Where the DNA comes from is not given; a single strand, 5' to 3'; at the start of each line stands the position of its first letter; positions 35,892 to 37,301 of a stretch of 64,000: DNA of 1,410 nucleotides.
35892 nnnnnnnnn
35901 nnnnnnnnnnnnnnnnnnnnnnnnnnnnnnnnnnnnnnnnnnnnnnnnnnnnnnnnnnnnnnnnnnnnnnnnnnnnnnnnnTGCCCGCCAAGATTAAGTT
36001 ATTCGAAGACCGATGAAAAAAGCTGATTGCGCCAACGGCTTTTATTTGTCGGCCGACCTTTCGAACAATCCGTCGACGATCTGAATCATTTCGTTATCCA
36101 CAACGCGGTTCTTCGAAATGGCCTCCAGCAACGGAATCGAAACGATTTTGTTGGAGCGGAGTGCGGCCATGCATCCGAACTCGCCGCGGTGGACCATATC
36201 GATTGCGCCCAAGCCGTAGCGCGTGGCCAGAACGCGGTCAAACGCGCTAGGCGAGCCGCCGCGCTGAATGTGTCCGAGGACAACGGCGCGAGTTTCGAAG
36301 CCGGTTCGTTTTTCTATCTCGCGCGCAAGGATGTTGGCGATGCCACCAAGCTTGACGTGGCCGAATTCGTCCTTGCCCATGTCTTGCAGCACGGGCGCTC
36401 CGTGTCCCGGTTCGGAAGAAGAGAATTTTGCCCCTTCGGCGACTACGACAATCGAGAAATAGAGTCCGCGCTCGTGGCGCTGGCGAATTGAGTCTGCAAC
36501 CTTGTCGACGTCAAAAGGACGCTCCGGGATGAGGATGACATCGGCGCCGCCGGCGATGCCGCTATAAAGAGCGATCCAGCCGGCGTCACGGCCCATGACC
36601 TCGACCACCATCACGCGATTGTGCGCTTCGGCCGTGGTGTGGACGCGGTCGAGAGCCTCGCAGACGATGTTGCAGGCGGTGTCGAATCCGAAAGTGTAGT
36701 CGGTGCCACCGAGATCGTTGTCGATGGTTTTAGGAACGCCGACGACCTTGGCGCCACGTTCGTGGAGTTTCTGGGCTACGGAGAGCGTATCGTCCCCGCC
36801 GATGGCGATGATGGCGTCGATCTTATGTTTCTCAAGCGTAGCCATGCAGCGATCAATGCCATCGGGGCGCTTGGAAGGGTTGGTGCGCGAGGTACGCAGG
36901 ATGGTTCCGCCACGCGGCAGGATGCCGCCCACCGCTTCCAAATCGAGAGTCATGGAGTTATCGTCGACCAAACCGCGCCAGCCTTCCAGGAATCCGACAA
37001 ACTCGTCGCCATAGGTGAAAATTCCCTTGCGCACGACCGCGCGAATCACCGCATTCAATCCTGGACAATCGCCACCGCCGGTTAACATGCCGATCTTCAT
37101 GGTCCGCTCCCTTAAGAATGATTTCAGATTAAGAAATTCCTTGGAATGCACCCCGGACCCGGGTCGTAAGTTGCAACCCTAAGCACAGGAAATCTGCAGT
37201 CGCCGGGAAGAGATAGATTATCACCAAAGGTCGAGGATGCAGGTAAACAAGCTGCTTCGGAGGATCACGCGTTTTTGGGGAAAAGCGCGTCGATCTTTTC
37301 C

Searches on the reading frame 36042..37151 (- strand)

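Call 103: search_protein_families(library=pfam, proteins=[window:36042-37151:-], max_evalue=0.00001)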
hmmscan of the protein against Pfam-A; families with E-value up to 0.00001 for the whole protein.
window:36042-37151:- (369 aa): 1 family
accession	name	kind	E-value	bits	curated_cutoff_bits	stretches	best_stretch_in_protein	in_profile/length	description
PF00365.25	PFK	-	4.8e-111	371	30.9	1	19-319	1-276/277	Phosphofructokinase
